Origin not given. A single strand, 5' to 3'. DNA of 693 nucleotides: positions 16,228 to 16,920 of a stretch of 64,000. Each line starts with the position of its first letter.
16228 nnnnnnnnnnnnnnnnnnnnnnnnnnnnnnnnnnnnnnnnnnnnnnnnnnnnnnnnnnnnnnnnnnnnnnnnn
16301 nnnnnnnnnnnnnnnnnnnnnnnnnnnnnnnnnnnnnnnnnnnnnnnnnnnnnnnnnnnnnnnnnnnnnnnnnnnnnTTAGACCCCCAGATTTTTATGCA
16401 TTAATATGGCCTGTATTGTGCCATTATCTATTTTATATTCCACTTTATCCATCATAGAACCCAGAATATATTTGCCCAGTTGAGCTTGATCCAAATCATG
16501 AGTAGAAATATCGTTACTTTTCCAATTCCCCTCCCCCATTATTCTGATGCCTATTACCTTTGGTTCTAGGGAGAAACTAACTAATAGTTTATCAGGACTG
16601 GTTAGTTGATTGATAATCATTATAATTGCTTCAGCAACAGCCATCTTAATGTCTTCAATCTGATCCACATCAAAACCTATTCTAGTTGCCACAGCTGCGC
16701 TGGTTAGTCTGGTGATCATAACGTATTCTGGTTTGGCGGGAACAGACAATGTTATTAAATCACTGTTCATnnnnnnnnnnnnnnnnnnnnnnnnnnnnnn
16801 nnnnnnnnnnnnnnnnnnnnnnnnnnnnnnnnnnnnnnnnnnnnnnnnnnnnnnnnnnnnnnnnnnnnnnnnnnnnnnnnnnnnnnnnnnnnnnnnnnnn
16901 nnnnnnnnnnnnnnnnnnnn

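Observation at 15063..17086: Partner-switching module with a degenerate (pseudokinase) RsbW in the operon and an intact kinase displaced downstream of the sigma gene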

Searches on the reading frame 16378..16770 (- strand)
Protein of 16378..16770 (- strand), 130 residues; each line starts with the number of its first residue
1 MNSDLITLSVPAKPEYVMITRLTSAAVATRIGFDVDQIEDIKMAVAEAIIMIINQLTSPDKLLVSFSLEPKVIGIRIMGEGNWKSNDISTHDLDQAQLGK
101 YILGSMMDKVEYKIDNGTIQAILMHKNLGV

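Call 3: search_protein_families(library=pfam, proteins=[window:16378-16770:-], max_evalue=0.1)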
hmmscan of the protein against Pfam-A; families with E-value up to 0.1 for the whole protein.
window:16378-16770:- (130 aa): 1 family
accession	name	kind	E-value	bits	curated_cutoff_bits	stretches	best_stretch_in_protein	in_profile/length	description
PF13581.12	HATPase_c_2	-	4e-10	40.2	27.4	1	10-116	1-118/127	Histidine kinase-like ATPase domain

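Call 4: search_protein_families(library=ncbifam, proteins=[window:16378-16770:-], max_evalue=0.1)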
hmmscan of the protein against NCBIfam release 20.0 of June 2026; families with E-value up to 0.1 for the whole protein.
window:16378-16770:- (130 aa): 3 families
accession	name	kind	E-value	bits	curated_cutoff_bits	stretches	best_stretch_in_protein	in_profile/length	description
NF003144.0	PRK04069.1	equivalog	9.4e-20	70.6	145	1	2-126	4-141/161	anti-sigma B factor RsbW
TIGR01924.1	rsbW_low_gc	equivalog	3.8e-19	68.7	155.05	1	2-121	4-138/159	anti-sigma B factor RsbW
TIGR01925.2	spIIAB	equivalog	3.8e-09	36.5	135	1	6-128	3-136/137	anti-sigma F factor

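Call 7: search_solved_structures(query=window:16378-16770:-, max_evalue=1, show_alignments=4)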
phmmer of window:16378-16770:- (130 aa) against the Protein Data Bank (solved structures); distinct sequences matched with E-value up to 1: 7.
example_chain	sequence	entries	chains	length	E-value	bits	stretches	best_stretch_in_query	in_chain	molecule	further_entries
6m36_A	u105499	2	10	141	2e-13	53.8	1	4-123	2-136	Serine-protein kinase RsbW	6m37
1til_A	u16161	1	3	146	0.032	17.7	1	8-119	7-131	Anti-sigma F factor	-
1th8_A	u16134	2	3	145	0.032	17.7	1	8-119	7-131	Anti-sigma F factor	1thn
1l0o_A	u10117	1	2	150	0.036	17.5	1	8-119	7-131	Anti-sigma F factor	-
1tid_A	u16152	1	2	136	0.044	17.2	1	8-109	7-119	Anti-sigma F factor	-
8jzt_B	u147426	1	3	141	0.38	14.2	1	6-71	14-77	Anti-sigma-F factor RsbW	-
8ih8_C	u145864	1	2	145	0.42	14.1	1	6-70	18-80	Anti-sigma-F factor RsbW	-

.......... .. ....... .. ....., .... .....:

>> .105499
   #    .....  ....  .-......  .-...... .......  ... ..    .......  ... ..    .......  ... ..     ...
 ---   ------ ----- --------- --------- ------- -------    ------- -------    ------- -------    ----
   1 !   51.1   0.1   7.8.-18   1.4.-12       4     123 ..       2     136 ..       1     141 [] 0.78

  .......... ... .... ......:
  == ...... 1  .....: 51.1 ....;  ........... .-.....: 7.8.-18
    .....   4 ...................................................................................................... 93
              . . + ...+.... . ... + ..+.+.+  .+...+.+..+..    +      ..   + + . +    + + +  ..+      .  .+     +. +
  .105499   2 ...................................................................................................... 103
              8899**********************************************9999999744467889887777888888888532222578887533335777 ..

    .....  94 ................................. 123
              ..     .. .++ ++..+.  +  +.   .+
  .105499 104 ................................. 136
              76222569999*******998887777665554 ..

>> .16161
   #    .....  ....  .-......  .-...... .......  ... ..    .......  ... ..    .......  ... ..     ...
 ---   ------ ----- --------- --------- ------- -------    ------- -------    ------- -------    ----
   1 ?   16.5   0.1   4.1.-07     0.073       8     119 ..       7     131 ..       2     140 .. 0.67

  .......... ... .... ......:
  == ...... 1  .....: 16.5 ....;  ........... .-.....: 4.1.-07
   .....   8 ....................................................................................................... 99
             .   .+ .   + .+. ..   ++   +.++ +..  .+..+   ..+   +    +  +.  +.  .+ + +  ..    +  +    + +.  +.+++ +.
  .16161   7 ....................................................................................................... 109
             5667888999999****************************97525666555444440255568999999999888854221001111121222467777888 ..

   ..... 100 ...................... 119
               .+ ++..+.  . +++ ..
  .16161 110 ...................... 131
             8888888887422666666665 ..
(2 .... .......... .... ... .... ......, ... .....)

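Call 8: find_homologous_proteins(query=window:16378-16770:-, max_evalue=0.001)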
Query window:16378-16770:- (130 aa): 18 proteins with E <= 0.001 among 30 candidates.
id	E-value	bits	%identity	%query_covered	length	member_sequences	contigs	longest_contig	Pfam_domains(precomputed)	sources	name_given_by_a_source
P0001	2.3e-68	246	91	100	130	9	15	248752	PF13581.13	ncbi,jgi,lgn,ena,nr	ncbi:MAG: histidine kinase [Clostridiales bacterium]|jgi:serine/threonine-protein kinase RsbW|nr:his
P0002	2.9e-60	219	80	100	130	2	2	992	PF13581.13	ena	-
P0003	9.7e-52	192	68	99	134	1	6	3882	PF13581.13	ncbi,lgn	-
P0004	3.0e-47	177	67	99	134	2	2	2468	PF13581.13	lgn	-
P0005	1.6e-45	172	66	100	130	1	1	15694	PF13581.13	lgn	-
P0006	2.2e-44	168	64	100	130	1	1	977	PF13581.13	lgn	-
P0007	7.8e-44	166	60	99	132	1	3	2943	PF13581.13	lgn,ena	-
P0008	1.1e-43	166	60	99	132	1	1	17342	PF13581.13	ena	-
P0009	1.1e-43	166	60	99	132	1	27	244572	PF13581.13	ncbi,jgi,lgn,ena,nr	ncbi:MAG: ATP-binding protein [Caldicoprobacterales bacterium]|jgi:serine/threonine-protein kinase R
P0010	1.5e-43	166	60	99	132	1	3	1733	PF13581.13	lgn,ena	-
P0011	1.9e-43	165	59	99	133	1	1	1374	PF13581.13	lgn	-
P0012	2.1e-43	165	61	99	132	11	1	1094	PF13581.13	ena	-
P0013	7.5e-43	163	64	99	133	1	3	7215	PF13581.13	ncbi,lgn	-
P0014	5.5e-41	157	56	99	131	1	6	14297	PF13581.13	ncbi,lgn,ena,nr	ncbi:MAG: hypothetical protein GX352_08465 [Clostridiales bacterium]|nr:hypothetical protein [Clostr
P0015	6.5e-40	154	99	62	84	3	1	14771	-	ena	-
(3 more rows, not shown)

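Call 11: find_encoding_contigs(protein=P0009, flank=6000, max_places=3)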
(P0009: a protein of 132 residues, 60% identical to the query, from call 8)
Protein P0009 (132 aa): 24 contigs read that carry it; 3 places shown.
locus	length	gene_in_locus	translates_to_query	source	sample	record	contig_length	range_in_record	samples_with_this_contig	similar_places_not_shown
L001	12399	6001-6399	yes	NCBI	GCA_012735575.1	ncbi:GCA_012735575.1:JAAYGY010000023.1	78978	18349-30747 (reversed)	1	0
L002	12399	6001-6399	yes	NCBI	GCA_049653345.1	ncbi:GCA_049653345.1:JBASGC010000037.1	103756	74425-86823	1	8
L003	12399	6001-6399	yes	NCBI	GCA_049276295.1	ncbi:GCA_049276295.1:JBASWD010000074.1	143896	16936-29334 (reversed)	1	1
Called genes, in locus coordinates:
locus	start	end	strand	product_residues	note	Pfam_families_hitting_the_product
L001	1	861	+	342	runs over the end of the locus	PF07736:CM_1, PF02224:Cytidylate_kin, PF13189:Cytidylate_kin2, PF13207:AAA_17 (weak), PF13238:AAA_18 (weak)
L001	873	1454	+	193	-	PF01553:Acyltransferase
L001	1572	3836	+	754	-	PF02401:LYTB, PF21710:Spt6_S1 (faint), PF00575:S1, PF23459:S1_RRP5 (weak), PF00575:S1, PF23459:S1_RRP5 (weak)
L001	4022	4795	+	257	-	PF03705:CheR_N, PF01739:CheR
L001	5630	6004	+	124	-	PF01740:STAS, PF13466:STAS_2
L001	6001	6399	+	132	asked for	PF13581:HATPase_c_2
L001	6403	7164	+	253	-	PF04542:Sigma70_r2, PF04539:Sigma70_r3, PF04545:Sigma70_r4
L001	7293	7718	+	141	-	PF13581:HATPase_c_2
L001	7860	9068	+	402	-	PF26018:BSH_RND_rel, PF26012:HH_RND_rel, PF26011:Beta-barrel_RND_rel (weak)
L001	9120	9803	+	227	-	PF01168:Ala_racemase_N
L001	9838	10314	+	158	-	PF04472:SepF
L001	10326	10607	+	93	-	PF02325:CCB3_YggT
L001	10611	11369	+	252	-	PF21278:YlmH_1st, PF17774:YlmH_RBD, PF01479:S4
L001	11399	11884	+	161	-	PF05103:DivIVA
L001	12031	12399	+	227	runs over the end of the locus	PF01258:zf-dskA_traR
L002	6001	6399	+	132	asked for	PF13581:HATPase_c_2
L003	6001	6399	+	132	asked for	PF13581:HATPase_c_2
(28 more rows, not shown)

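Call 20: find_related_loci(query=A4, collection=genome_contigs, flank=10000)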
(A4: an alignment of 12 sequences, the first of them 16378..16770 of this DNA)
Query A4 (130 aa) in genome_contigs; peptide patterns used: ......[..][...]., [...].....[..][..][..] (x = any residue, [..] = any of these).
275 stretches matched a pattern; 224 encode a relative of the query (tblastn E <= 1e-3); the best 80 are kept; 80 distinct loci.
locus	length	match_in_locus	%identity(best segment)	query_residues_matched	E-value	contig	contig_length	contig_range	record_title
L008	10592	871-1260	91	1-130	2e-76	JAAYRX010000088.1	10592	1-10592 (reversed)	MAG: Clostridiales bacterium isolate AS23ysBPME_258 70211_AS23, whole genome shotgun sequence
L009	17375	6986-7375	78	1-130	7e-67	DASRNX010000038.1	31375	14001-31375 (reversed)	MAG TPA_asm: Clostridia bacterium isolate SMAG_U10253 k141_697326, whole genome shotgun sequence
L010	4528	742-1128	62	1-129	1e-52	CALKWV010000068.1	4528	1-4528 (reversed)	MAG TPA_asm: uncultured Firmicutes bacterium isolate SRR6713629_bin.36_CONCOCT_v1.1_MAG genome assembly, contig: ERZ7949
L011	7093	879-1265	62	1-129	2e-52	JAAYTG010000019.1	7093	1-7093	MAG: Clostridiales bacterium isolate AS23ysBPME_90 14554_AS23, whole genome shotgun sequence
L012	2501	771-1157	64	1-129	2e-52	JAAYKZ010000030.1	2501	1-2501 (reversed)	MAG: Clostridiales bacterium isolate AS15tlH2ME_109 8658_AS15, whole genome shotgun sequence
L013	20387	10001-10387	60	1-129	2e-51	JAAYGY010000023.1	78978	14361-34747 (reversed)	MAG: Clostridiales bacterium isolate AS09scLD_29 83713_AS09, whole genome shotgun sequence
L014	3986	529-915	64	1-129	2e-50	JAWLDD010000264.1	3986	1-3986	MAG: Candidatus Atribacteria bacterium isolate 15dZY3.bin.88 NODE_22324_length_3986_cov_2.437098, whole genome shotgun s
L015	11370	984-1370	56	1-129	5e-48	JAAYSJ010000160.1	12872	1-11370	MAG: Clostridiales bacterium isolate AS23ysBPME_32 253154_AS23, whole genome shotgun sequence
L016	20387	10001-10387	45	1-129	1e-30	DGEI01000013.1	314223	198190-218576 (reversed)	MAG TPA_asm: Firmicutes bacterium UBA3930 UBA3930_contig_385, whole genome shotgun sequence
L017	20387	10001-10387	45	1-129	5e-29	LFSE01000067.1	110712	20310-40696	MAG: Clostridiales bacterium DTU074 scaffold15359, whole genome shotgun sequence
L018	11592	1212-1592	43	1-129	3e-28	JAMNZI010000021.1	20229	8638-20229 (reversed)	MAG: Bacillota bacterium isolate Bin_46 Bin_46_scaffold_2287, whole genome shotgun sequence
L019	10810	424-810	44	1-129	3e-26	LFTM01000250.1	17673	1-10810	MAG: Clostridiales bacterium DTU092 scaffold21753, whole genome shotgun sequence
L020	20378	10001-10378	40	4-129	6e-26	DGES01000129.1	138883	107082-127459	MAG TPA_asm: Firmicutes bacterium UBA3920 UBA3920_contig_612, whole genome shotgun sequence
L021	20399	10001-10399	41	3-129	7e-25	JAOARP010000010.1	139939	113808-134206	MAG: Marinisporobacter sp. isolate McD1.33 contig_30447, whole genome shotgun sequence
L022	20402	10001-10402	41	3-130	1e-24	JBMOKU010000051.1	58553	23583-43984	MAG: Bacillota bacterium isolate Betzabe_MAG006 MAG006_51, whole genome shotgun sequence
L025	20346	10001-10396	39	4-129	1e-22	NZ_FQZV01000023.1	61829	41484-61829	Geosporobacter subterraneus DSM 17957, whole genome shotgun sequence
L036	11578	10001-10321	36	1-112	9e-21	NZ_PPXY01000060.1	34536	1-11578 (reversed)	Clostridium sp. Cult3 NODE_60, whole genome shotgun sequence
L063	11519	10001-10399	37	1-130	1e-18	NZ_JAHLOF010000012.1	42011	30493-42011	Metaclostridioides mangenotii strain N8 No8_ctg0012, whole genome shotgun sequence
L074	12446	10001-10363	37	4-129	4e-18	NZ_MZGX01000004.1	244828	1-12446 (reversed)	Ruminiclostridium hungatei strain DSM 14427 CLHUN_contig000004, whole genome shotgun sequence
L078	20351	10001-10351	33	4-123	7e-18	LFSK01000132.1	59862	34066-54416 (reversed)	MAG: Clostridiaceae bacterium DTU059 scaffold3479, whole genome shotgun sequence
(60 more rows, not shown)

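Call 38: search_protein_families(library=pfam, proteins=[L074:7040-8554:+, L074:8587-9507:+, L074:6422-6898:+, L074:4303-5808:+, L078:7107-8765:+, L078:8784-9653:+, L078:6546-7079:+, L078:5637-6512:+, L078:11827-14184:+, L078:3736-5568:+], max_evalue=0.001)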
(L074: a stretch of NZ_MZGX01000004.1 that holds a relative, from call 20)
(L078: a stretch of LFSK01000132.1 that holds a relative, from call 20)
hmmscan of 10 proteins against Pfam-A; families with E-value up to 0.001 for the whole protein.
L074:7040-8554:+ (504 aa): 2 families
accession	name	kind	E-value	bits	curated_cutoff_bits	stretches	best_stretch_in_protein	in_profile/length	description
PF00152.25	tRNA-synt_2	-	4.4e-95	318.7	25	1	163-500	2-307/308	tRNA synthetases class II (D, K and N)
PF01336.31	tRNA_anti-codon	-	2.1e-19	69.7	27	1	70-146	2-75/75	OB-fold nucleic acid binding domain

L074:8587-9507:+ (306 aa): 1 family
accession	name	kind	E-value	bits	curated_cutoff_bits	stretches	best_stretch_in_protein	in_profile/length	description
PF00226.36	DnaJ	-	0.00028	21.4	27.8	1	12-63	4-53/63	DnaJ domain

L074:6422-6898:+ (158 aa): 2 families
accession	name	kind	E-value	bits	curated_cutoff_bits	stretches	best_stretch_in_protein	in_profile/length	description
PF03449.20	GreA_GreB_N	-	1.4e-27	96.1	24.5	1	7-75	2-70/71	Transcription elongation factor, N-terminal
PF01272.25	GreA_GreB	-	6.3e-27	93.8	26.9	1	84-157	3-76/77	Transcription elongation factor, GreA/GreB, C-term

L074:4303-5808:+ (501 aa): 4 families
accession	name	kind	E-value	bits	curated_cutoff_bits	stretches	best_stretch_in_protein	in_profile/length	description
PF00478.31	IMPDH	-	2.7e-111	372.4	25.6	1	11-489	3-345/345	IMP dehydrogenase / GMP reductase domain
PF00571.33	CBS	-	3.8e-09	37.2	24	0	110-151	12-50/57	CBS domain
PF01070.24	FMN_dh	-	6.5e-09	35.7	24.9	1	268-384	204-305/350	FMN-dependent dehydrogenase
PF03060.21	NMO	-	0.00019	21.4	28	0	299-395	150-236/331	Nitronate monooxygenase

L078:7107-8765:+ (552 aa): 3 families
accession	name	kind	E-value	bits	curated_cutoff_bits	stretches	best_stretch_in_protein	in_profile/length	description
PF00152.25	tRNA-synt_2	-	4.8e-96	321.9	25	1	211-548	2-307/308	tRNA synthetases class II (D, K and N)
PF01336.31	tRNA_anti-codon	-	1e-16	61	27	1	117-194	1-75/75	OB-fold nucleic acid binding domain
PF01409.25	tRNA-synt_2d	-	0.00025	21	19.8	0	303-359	105-160/246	tRNA synthetases class II core domain (F)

L078:8784-9653:+ (289 aa): 0 families

L078:6546-7079:+ (177 aa): 2 families
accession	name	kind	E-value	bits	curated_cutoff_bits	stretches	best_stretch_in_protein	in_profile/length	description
PF01272.25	GreA_GreB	-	2.2e-28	98.5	26.9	1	103-176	3-76/77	Transcription elongation factor, GreA/GreB, C-term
PF03449.20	GreA_GreB_N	-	2.7e-25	88.8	24.5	1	26-95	2-71/71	Transcription elongation factor, N-terminal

L078:5637-6512:+ (291 aa): 0 families

L078:11827-14184:+ (785 aa): 25 families
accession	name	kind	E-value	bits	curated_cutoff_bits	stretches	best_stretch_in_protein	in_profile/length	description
PF07724.20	AAA_2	-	2.4e-68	229.8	27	1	517-681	3-166/166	AAA domain (Cdc48 subfamily)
PF17871.7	AAA_lid_9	-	5.2e-31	107.1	22.8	1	330-428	1-100/104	AAA lid domain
PF10431.15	ClpB_D2-small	-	9.5e-27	93.3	21.9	1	687-765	1-79/81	C-terminal, D2-small domain, of ClpB protein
PF00004.35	AAA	-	1.3e-25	90.8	21.2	2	191-308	2-111/131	ATPase family associated with various cellular activities (AAA)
PF07728.20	AAA_5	-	4.8e-18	65.9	22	1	520-640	2-124/139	AAA domain (dynein-related subfamily)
PF13401.12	AAA_22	-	2.8e-14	54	27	2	185-284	3-104/130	AAA domain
PF13191.12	AAA_16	-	1e-11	46.1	32.6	1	167-213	1-50/167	AAA ATPase domain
PF00158.32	Sigma54_activat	-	7.6e-10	39.2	20.2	1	513-619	18-123/168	Sigma-54 interaction domain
PF05621.17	TniB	-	4.3e-09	36.5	22.4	1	209-327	70-185/189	Bacterial TniB protein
PF20720.3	nSTAND3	-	4.9e-09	36.5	27.2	0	175-214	7-45/155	Novel STAND NTPase 3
PF05496.18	RuvB_N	-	1.4e-08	35.1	27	0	488-541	7-57/159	Holliday junction DNA helicase RuvB P-loop domain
PF13173.12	AAA_14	-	1e-07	32.4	27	0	520-616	5-88/129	AAA domain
PF01695.23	IstB_IS21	-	4.1e-07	30.2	24.1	0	185-212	90-117/238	IstB-like ATP binding protein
PF01637.24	ATPase_2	-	4.4e-07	30.4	33.2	0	171-236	4-63/225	ATPase domain predominantly from Archaea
PF13238.12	AAA_18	-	4.9e-07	30.7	29.4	0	192-269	3-82/128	AAA domain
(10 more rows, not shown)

L078:3736-5568:+ (610 aa): 8 families
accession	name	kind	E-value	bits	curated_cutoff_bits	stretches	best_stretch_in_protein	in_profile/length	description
PF08459.17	UvrC_RNaseH_dom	-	9.3e-47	159.3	22.3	1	387-541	2-158/159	UvrC RNAse H endonuclease domain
PF22920.2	UvrC_RNaseH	-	6.9e-33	113.5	24.3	1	252-365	1-114/116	UvrC Ribonuclease H-like domain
PF01541.30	GIY-YIG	-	5.9e-13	49.4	22.6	1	16-92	2-78/78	GIY-YIG catalytic domain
PF14520.12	HHH_5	-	3e-10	40.8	27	1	558-610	4-57/57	Helix-hairpin-helix domain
PF02151.25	UVR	-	4.4e-09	36.2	21.5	1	204-238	1-35/36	UvrB/uvrC motif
PF12826.13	HHH_2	-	5.1e-08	33.4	27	1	561-606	8-53/64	Helix-hairpin-helix motif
PF00633.29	HHH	-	9.5e-07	28.8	24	0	578-601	1-24/30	Helix-hairpin-helix motif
PF24348.1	DUF7508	-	0.00017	22.1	26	1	6-63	12-68/79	Domain of unknown function (DUF7508)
